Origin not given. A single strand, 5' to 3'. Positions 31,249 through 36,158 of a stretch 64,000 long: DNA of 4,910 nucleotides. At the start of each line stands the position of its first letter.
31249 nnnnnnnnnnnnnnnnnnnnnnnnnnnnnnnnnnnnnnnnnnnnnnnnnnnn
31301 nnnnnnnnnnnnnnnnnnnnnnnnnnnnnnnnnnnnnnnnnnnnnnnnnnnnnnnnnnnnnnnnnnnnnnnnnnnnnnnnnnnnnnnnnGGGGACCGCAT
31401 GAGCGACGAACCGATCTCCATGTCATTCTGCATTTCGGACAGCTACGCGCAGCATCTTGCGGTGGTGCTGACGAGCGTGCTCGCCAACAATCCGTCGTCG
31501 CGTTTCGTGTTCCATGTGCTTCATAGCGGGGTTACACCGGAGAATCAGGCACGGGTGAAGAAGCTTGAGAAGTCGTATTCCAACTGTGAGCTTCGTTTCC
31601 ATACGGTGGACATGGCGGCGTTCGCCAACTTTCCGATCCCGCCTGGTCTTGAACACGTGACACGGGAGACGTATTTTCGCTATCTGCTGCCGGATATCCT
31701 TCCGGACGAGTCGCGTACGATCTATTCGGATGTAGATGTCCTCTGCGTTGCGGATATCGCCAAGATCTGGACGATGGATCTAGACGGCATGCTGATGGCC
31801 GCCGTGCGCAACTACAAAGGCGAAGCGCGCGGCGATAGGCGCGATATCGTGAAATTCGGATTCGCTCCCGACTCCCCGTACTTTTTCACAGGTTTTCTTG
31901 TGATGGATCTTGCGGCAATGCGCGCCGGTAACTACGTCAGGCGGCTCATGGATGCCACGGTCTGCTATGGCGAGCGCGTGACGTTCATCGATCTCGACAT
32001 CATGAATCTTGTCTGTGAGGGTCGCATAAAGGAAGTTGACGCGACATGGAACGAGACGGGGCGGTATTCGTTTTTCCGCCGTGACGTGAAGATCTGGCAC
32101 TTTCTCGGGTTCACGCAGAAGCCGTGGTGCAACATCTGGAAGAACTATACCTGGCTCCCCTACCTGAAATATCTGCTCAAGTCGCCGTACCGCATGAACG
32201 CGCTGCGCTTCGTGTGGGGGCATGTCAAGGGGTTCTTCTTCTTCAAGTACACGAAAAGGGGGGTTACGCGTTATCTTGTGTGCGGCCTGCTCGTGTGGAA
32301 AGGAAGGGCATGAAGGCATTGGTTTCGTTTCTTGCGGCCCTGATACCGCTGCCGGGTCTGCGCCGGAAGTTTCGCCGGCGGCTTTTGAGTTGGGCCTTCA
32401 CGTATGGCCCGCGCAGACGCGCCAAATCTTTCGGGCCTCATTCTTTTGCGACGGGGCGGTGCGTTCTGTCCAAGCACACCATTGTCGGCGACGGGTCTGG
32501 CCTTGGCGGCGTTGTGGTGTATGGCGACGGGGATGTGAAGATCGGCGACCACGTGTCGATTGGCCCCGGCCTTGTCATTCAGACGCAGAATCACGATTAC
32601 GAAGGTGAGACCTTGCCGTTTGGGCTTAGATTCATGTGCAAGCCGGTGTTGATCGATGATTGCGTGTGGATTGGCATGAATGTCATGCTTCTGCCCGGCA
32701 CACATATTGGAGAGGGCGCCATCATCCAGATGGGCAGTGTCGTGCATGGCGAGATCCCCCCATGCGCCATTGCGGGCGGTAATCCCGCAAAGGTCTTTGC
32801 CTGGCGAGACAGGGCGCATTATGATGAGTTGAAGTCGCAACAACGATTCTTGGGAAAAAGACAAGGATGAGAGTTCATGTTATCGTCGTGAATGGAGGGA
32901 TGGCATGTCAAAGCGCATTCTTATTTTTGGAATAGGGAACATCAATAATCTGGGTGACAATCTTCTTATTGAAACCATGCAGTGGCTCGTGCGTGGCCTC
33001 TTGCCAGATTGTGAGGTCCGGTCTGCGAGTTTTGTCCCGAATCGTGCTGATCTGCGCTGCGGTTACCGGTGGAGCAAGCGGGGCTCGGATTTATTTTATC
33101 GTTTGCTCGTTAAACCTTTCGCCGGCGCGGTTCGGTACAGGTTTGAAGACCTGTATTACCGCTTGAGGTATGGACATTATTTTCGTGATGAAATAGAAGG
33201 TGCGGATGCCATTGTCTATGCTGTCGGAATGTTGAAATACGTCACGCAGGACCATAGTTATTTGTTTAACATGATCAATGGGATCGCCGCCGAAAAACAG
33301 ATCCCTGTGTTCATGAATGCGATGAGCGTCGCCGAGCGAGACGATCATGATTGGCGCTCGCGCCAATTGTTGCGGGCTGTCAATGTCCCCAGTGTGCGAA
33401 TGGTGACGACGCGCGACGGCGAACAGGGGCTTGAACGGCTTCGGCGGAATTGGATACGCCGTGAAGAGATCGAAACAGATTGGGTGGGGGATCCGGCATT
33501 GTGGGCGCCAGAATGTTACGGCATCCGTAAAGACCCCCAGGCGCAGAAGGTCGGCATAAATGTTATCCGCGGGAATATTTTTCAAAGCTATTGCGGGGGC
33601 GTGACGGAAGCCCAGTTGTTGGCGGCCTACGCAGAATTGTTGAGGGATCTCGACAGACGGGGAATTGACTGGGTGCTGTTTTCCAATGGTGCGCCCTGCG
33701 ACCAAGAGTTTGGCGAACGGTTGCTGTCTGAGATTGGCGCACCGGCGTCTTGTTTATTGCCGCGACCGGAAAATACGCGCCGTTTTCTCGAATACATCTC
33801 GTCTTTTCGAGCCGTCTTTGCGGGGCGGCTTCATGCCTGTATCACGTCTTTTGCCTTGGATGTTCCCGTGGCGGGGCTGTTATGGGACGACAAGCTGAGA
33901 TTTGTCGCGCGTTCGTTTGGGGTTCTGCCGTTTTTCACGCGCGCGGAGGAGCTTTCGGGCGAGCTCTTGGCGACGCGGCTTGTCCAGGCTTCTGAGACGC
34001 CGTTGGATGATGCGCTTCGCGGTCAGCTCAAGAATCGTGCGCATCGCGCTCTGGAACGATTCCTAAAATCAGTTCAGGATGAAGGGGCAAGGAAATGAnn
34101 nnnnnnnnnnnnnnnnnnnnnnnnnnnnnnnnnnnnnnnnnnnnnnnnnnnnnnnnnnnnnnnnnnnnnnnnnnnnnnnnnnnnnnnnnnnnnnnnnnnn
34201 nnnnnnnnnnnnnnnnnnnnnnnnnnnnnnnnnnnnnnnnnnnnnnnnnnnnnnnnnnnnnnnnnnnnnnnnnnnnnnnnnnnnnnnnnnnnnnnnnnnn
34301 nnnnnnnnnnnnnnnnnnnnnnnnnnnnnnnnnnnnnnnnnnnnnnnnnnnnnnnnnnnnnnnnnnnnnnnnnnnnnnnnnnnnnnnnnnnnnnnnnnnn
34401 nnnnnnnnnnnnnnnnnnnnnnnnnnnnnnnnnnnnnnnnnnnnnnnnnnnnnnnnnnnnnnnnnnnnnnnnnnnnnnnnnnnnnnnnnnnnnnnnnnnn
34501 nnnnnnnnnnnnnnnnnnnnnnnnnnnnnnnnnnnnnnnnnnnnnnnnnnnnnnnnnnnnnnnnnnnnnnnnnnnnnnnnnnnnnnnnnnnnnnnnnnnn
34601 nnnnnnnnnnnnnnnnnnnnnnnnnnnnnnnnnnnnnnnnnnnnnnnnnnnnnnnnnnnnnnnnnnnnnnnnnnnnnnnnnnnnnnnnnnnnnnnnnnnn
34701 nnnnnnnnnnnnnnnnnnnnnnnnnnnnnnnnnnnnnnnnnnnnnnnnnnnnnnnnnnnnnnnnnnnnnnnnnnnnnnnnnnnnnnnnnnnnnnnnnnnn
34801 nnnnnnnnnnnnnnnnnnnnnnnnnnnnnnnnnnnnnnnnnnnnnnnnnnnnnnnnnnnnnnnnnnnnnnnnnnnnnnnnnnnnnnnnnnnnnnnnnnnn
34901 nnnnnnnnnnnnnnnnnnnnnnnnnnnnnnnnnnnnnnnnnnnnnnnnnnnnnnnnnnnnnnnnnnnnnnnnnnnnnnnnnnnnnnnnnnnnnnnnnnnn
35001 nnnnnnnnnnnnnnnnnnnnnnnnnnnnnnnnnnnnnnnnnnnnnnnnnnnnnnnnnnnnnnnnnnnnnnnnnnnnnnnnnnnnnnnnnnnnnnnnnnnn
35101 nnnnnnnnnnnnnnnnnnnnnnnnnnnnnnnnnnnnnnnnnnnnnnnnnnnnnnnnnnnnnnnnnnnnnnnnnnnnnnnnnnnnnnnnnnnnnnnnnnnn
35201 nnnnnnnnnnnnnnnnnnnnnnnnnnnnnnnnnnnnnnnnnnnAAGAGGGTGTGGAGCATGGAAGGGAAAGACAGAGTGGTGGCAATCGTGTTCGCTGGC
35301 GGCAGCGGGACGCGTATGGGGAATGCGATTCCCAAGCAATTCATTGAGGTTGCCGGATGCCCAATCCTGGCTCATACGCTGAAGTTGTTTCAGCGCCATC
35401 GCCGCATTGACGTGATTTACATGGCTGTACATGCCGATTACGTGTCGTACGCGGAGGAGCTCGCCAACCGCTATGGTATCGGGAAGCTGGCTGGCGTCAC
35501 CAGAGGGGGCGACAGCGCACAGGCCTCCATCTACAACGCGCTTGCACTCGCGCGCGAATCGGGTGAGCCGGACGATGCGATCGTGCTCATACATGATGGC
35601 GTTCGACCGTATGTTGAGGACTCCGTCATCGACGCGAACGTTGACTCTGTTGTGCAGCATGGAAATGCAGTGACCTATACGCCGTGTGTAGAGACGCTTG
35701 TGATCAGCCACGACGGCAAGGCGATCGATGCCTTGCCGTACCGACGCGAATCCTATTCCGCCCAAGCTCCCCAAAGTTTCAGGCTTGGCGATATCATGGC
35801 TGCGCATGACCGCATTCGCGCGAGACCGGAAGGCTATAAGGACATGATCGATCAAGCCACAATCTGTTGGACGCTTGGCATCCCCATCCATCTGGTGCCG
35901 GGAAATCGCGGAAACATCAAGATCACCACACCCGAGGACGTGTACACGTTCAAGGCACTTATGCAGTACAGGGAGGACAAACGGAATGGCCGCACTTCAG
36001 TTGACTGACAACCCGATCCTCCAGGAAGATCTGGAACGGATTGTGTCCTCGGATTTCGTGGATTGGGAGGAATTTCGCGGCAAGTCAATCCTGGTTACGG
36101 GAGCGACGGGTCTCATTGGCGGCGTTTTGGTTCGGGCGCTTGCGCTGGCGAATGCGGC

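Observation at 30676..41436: Polyol-phosphate (teichoic-acid-like) surface polymer cluster in an apparent diderm, lower GC than its flanks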

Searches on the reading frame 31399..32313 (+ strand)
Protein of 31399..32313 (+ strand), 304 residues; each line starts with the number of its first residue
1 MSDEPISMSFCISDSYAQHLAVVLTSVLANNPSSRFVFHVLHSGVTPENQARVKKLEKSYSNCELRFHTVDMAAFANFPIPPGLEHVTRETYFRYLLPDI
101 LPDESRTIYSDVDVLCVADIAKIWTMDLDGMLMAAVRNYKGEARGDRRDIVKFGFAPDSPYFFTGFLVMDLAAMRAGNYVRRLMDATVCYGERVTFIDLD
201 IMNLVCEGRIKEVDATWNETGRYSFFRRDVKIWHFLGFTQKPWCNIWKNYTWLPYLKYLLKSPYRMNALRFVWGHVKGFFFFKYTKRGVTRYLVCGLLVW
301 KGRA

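Call 4: search_protein_families(library=pfam, proteins=[window:31399-32313:+], max_evalue=0.01)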
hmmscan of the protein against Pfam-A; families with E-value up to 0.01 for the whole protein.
window:31399-32313:+ (304 aa): 2 families
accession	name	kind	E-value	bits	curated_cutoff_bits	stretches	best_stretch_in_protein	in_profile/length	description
PF01501.26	Glyco_transf_8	-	4.5e-42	144.8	24.3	1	9-245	3-251/253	Glycosyl transferase family 8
PF18404.7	Glyco_transf_24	-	0.00065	19.6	25.7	1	14-204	10-203/268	Glucosyltransferase 24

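Call 5: search_protein_families(library=ncbifam, proteins=[window:31399-32313:+], max_evalue=0.01)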
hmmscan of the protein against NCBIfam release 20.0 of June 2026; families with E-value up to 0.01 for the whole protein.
window:31399-32313:+ (304 aa): 1 family
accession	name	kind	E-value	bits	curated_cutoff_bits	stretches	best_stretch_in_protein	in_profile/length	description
NF011718.0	PRK15171.1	equivalog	1e-20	74.2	461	1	6-265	28-294/337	lipopolysaccharide 3-alpha-galactosyltransferase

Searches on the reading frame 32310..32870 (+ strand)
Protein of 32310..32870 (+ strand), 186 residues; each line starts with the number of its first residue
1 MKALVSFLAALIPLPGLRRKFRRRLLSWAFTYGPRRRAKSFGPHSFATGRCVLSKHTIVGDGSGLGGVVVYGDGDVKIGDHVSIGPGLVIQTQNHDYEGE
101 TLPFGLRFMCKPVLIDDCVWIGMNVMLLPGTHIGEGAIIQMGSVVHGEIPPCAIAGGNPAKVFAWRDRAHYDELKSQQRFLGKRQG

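Call 4: search_protein_families(library=pfam, proteins=[window:32310-32870:+], max_evalue=0.01)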
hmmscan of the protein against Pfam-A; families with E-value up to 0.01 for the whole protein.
window:32310-32870:+ (186 aa): 2 families
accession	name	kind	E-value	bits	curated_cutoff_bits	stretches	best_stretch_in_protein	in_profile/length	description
PF00132.30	Hexapep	-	1.2e-12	47.3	27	1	113-147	2-36/36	Bacterial transferase hexapeptide (six repeats)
PF14602.12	Hexapep_2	-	0.0029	17.7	27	1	113-145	2-32/34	Hexapeptide repeat of succinyl-transferase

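Call 5: search_protein_families(library=ncbifam, proteins=[window:32310-32870:+], max_evalue=0.01)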
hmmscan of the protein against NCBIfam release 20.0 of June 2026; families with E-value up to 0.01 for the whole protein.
window:32310-32870:+ (186 aa): 43 families (the best 25 are shown)
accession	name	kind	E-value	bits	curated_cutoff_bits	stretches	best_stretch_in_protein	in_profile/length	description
NF007240.0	PRK09677.1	equivalog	1.4e-16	60.6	243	1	12-167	32-185/192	putative lipopolysaccharide biosynthesis O-acetyl transferase WbbJ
NF007797.0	PRK10502.1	subfamily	1.9e-16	60.3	192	1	59-166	75-179/183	WcaF family extracellular polysaccharide biosynthesis acetyltransferase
NF000311.1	Vat_ABCDEFH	equivalog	8.9e-16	58.1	300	1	115-166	113-164/201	Vat family streptogramin A O-acetyltransferase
NF007499.0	PRK10092.1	equivalog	1.4e-14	54.3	314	1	74-163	92-180/183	maltose O-acetyltransferase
NF000111.1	stregram_VatD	exception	1.6e-14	54.2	400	1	75-163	60-164/209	streptogramin A O-acetyltransferase Vat(D)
TIGR03532.1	DapD_Ac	equivalog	2.2e-14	53.6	231.75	1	110-167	158-215/231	2,3,4,5-tetrahydropyridine-2,6-dicarboxylate N-acetyltransferase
NF058585.1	HptprglPActTf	PfamEq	1.1e-13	51.1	300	1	113-173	107-167/172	heptaprenylglyceryl phosphate O-acetyltransferase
NF000504.1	stregram_VatH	exception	1.4e-13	51.2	475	1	76-165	65-170/216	streptogramin A O-acetyltransferase Vat(H)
NF007076.0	PRK09527.1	equivalog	2.9e-13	49.7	347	1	70-164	90-183/203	galactoside O-acetyltransferase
NF000101.1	stregram_VatA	exception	1.1e-12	48.1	450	1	72-164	63-170/219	streptogramin A O-acetyltransferase Vat(A)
NF000097.1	stregram_VatC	exception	3e-12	46.9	425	1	76-164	66-170/212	streptogramin A O-acetyltransferase Vat(C)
TIGR04008.1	WcaF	equivalog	1e-11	45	326.3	1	59-163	74-175/180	colanic acid biosynthesis acetyltransferase WcaF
TIGR03308.1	phn_thr-fam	hypoth_equivalog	2e-11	44.2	201.65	1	110-165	106-161/204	phosphonate metabolim protein, transferase hexapeptide repeat family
TIGR03570.1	NeuD_NnaD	subfamily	2.4e-11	43.6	160.8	1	50-161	93-202/202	NeuD/PglB/VioB family sugar acetyltransferase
NF000490.1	chloram_CatB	equivalog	4e-11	42.6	350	1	114-166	112-164/210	type B chloramphenicol O-acetyltransferase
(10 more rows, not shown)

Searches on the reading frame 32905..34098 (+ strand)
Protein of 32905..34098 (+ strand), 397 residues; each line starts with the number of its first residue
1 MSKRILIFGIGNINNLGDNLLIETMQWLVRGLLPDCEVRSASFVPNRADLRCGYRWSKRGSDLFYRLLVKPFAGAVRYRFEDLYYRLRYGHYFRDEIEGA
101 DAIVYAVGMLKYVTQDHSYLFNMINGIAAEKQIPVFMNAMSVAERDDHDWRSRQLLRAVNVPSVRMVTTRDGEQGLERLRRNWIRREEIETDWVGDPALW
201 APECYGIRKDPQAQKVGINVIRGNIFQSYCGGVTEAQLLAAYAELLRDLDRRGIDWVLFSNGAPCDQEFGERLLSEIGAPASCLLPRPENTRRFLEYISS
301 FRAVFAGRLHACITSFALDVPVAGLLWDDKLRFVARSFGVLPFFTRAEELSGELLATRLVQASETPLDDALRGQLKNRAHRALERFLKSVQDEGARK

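Call 4: search_protein_families(library=pfam, proteins=[window:32905-34098:+], max_evalue=0.01)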
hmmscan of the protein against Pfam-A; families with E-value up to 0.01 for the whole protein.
window:32905-34098:+ (397 aa): 1 family
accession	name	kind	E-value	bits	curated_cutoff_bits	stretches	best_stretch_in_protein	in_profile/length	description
PF04230.19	PS_pyruv_trans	-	8.2e-15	55.9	25.3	1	15-328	1-279/280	Polysaccharide pyruvyl transferase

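Call 5: search_protein_families(library=ncbifam, proteins=[window:32905-34098:+], max_evalue=0.01)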
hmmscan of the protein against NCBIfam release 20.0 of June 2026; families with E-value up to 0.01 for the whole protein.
window:32905-34098:+ (397 aa): 1 family
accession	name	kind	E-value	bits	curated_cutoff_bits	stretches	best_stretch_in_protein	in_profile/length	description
TIGR03609.1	S_layer_CsaB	equivalog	1.7e-09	37.5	213.1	1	160-341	125-292/301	polysaccharide pyruvyl transferase CsaB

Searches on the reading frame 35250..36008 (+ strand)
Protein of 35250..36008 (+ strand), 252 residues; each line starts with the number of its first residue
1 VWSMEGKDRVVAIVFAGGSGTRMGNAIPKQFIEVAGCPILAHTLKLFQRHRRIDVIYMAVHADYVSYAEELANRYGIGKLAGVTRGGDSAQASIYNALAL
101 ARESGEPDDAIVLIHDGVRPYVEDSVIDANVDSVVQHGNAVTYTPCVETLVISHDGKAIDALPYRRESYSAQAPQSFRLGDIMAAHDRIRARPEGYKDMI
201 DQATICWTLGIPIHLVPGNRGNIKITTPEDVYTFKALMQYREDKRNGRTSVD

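Call 4: search_protein_families(library=pfam, proteins=[window:35250-36008:+], max_evalue=0.01)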
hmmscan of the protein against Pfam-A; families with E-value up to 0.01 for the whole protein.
window:35250-36008:+ (252 aa): 3 families
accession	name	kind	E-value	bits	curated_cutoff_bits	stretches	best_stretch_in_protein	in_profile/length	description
PF01128.25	IspD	-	7e-42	144.1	27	1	10-238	1-219/221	2-C-methyl-D-erythritol 4-phosphate cytidylyltransferase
PF12804.13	NTP_transf_3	-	1.4e-09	38.7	27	1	12-144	1-121/160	MobA-like NTP transferase domain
PF00483.29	NTP_transferase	-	2.5e-05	24.4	21.2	1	12-116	2-110/245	Nucleotidyl transferase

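Call 5: search_protein_families(library=ncbifam, proteins=[window:35250-36008:+], max_evalue=0.01)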
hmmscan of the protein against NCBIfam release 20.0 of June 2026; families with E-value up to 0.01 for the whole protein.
window:35250-36008:+ (252 aa): 23 families
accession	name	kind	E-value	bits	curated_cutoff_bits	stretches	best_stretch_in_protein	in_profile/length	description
NF001183.0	PRK00155.1-3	subfamily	9.7e-48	162.5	166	1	11-241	3-234/237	D-ribitol-5-phosphate cytidylyltransferase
NF001186.0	PRK00155.2-3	equivalog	6.4e-47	159.9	253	1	9-238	4-222/224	2-C-methyl-D-erythritol 4-phosphate cytidylyltransferase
TIGR00453.1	ispD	equivalog_domain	9.4e-47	159.3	181.3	1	12-238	2-219/219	2-C-methyl-D-erythritol 4-phosphate cytidylyltransferase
NF009924.0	PRK13385.1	subfamily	2.7e-37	128.6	342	1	12-239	4-224/230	2-C-methyl-D-erythritol 4-phosphate cytidylyltransferase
NF006899.0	PRK09382.1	equivalog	7.2e-35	120.8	417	1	9-247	6-229/387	bifunctional 2-C-methyl-D-erythritol 4-phosphate cytidylyltransferase/2-C-methyl-D-erythritol 2,4-cyclodiphosphate synthase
NF010933.0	PRK14353.1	equivalog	8.1e-07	28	505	1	9-134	5-124/453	bifunctional UDP-N-acetylglucosamine diphosphorylase/glucosamine-1-phosphate N-acetyltransferase GlmU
NF041135.1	IPPtranDIPPsyn_Thcocales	equivalog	6.9e-06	25.3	580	1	12-77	3-66/419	bifunctional L-myo-inositol-1-phosphate cytidylyltransferase/CDP-L-myo-inositol myo-inositolphosphotransferase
TIGR00454.1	TIGR00454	hypoth_equivalog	1.1e-05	25.4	174.7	1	11-76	2-65/183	TIGR00454 family protein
NF010938.0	PRK14358.1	equivalog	1.5e-05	23.8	500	1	11-142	9-132/481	bifunctional N-acetylglucosamine-1-phosphate uridyltransferase/glucosamine-1-phosphate acetyltransferase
TIGR01173.1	glmU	equivalog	1.9e-05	23.7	366.85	1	12-136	3-119/452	bifunctional UDP-N-acetylglucosamine diphosphorylase/glucosamine-1-phosphate N-acetyltransferase GlmU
TIGR03310.1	matur_MocA_YgfJ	equivalog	2.1e-05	24.6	186.45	1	12-129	2-110/188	molybdenum cofactor cytidylyltransferase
NF010935.0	PRK14355.1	equivalog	2.7e-05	23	718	1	8-142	2-129/459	bifunctional UDP-N-acetylglucosamine diphosphorylase/glucosamine-1-phosphate N-acetyltransferase GlmU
NF010932.0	PRK14352.1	equivalog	7.1e-05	21.6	611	1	8-142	5-134/488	bifunctional UDP-N-acetylglucosamine diphosphorylase/glucosamine-1-phosphate N-acetyltransferase GlmU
TIGR02623.1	G1P_cyt_trans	equivalog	7.4e-05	22.3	300.25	1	12-58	3-52/255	glucose-1-phosphate cytidylyltransferase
NF041313.1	UDPGP_AglF_Halo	equivalog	9.1e-05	22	400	1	12-137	3-118/234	UTP--glucose-1-phosphate uridylyltransferase AglF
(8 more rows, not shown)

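Call 11: search_solved_structures(query=window:35250-36008:+, max_evalue=1e-10)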
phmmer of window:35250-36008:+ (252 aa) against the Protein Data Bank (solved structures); distinct sequences matched with E-value up to 1e-10: 29.
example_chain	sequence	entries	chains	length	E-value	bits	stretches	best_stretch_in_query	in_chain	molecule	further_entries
4jis_A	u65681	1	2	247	3.6e-37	131.3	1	10-241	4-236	ribitol-5-phosphate cytidylyltransferase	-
3f1c_A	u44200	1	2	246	3.9e-37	131.1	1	10-241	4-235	Putative 2-C-methyl-D-erythritol 4-phosphate cytidylyltransferase 2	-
6xhp_A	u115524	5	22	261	3.7e-33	118.1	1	13-238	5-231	Ribitol-5-phosphate cytidylyltransferase 1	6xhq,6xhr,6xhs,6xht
2vsh_A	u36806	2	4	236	4.3e-33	117.9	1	11-238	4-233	2-C-METHYL-D-ERYTHRITOL 4-PHOSPHATE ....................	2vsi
5ddt_A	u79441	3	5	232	1.9e-30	109.3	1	13-241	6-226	2-C-methyl-D-erythritol 4-phosphate cytidylyltransferase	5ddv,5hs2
4ys8_A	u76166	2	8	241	2.1e-22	82.9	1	8-239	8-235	2-C-methyl-D-erythritol 4-phosphate cytidylyltransferase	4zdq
4kt7_A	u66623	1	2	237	3.7e-22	82.1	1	10-243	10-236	2-C-methyl-D-erythritol 4-phosphate cytidylyltransferase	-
1vgz_A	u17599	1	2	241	1.7e-19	73.4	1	7-239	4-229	4-diphosphocytidyl-2C-methyl-D-erythritol synthase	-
1vgw_A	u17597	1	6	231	2.6e-19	72.8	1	7-238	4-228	4-diphosphocytidyl-2C-methyl-D-erythritol synthase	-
4cvh_A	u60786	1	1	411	7.5e-19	71.3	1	9-240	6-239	ISOPRENOID SYNTHASE DOMAIN-CONTAINING PROTEIN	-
9gby_A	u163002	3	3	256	5.5e-16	61.9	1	13-234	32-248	2-C-methyl-D-erythritol 4-phosphate cytidylyltransferase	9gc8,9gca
1vpa_A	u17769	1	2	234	1.7e-15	60.2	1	11-235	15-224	2-C-methyl-D-erythritol 4-phosphate cytidylyltransferase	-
4myb_A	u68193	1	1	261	3.4e-15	59.3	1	12-231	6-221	2-C-methyl-D-erythritol 4-phosphate cytidylyltransferase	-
2px7_A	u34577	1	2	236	7.5e-15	58.2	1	10-238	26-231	2-C-methyl-D-erythritol 4-phosphate cytidylyltransferase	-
2xwl_A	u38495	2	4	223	1e-14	57.7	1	10-240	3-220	2-C-METHYL-D-ERYTHRITOL 4-PHOSPHATE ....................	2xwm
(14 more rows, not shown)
